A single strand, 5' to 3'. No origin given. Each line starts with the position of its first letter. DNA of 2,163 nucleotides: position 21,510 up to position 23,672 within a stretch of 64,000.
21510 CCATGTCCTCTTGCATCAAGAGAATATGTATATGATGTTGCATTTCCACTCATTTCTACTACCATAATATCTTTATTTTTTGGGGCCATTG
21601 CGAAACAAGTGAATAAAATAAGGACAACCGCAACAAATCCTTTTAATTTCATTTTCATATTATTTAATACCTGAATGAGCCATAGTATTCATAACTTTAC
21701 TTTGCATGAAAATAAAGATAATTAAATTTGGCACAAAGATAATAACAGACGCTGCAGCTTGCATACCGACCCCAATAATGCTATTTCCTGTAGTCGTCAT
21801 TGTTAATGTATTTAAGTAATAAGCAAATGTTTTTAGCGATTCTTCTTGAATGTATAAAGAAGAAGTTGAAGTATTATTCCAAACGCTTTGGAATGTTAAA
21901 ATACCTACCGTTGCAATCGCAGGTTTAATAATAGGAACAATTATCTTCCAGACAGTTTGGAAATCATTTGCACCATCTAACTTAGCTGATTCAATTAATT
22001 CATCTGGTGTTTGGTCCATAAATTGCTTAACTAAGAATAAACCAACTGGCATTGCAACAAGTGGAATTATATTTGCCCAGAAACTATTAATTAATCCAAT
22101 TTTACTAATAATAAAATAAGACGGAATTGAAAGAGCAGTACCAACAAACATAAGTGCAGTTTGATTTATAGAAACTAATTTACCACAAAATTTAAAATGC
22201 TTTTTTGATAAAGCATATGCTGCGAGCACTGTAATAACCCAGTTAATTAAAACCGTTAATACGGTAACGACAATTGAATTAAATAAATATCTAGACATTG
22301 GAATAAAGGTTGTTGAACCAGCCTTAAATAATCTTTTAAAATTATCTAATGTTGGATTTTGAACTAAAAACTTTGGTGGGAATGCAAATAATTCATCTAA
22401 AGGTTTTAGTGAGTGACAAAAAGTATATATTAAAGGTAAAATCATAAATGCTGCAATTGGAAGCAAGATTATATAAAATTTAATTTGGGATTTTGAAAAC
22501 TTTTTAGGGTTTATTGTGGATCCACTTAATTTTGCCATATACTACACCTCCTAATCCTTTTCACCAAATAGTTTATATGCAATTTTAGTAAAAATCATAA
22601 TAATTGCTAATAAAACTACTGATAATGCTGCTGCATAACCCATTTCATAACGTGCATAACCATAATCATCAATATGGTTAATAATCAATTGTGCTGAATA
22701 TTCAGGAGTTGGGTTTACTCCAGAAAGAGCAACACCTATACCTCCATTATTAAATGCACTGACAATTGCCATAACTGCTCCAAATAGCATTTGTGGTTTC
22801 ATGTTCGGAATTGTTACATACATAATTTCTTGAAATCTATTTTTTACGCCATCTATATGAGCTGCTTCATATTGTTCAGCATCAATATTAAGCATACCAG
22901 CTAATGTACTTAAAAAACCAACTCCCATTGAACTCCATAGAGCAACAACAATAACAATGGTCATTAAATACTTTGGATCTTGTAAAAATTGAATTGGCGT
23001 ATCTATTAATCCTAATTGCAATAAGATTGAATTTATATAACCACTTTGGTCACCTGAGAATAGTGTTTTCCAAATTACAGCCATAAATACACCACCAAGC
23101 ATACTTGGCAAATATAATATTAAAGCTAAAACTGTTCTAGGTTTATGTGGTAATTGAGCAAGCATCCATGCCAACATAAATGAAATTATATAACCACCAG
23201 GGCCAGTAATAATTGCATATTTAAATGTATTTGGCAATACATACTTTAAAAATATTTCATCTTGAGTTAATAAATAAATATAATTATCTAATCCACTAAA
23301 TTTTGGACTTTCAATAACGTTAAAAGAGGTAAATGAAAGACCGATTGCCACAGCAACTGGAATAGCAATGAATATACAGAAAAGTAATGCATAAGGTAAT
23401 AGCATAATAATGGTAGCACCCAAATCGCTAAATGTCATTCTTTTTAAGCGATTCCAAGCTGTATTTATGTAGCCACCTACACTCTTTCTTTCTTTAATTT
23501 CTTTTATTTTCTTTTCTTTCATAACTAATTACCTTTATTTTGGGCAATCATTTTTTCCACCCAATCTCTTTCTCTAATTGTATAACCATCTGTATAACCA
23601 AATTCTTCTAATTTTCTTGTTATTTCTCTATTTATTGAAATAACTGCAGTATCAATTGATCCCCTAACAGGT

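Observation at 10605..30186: Operon of about 19.6 kb and 12 genes for a beta-1,3-glucan-type utilisation locus, with two CUT1 permease pairs and no ATPase, driven by a consensus promoter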

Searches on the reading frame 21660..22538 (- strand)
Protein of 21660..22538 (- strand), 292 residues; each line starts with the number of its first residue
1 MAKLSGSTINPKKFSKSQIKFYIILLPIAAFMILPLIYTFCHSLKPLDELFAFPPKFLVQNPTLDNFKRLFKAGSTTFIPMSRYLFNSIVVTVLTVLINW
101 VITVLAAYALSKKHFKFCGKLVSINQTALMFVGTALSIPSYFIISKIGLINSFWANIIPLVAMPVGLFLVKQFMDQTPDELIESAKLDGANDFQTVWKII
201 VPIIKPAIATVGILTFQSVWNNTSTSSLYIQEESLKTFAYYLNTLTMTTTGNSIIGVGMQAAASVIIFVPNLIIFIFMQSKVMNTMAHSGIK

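Call 4: search_protein_families(library=pfam, proteins=[window:21660-22538:-], max_evalue=0.01)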
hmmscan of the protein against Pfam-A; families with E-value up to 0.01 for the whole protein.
window:21660-22538:- (292 aa): 2 families
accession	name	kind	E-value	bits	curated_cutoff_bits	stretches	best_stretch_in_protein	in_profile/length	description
PF00528.27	BPD_transp_1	-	1.8e-12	47.8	26.4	1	76-278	21-175/184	Binding-protein-dependent transport system inner membrane component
PF12774.13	AAA_6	-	0.0069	15.9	25.2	0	86-133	93-140/327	Hydrolytic ATP binding site of dynein motor region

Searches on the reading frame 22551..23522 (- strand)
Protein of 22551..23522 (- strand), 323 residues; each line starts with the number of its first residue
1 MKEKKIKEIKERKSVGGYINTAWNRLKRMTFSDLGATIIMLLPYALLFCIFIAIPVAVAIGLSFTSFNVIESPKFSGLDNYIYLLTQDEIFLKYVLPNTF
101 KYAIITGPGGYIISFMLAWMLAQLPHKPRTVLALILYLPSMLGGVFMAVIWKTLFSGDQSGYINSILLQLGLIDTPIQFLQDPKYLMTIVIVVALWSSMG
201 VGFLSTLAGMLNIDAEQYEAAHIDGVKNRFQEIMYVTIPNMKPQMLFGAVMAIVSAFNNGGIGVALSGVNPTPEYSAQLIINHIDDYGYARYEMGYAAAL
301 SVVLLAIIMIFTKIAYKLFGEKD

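Call 4: search_protein_families(library=pfam, proteins=[window:22551-23522:-], max_evalue=0.01)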
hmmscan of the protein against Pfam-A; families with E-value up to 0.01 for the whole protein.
window:22551-23522:- (323 aa): 1 family
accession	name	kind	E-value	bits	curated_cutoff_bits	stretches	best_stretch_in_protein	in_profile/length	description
PF00528.27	BPD_transp_1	-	3.9e-13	50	26.4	1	116-318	3-177/184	Binding-protein-dependent transport system inner membrane component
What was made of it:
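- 22551..23522 (-): G5: MalF-type ABC permease (first pair). BPD_transp_1 (call 4).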
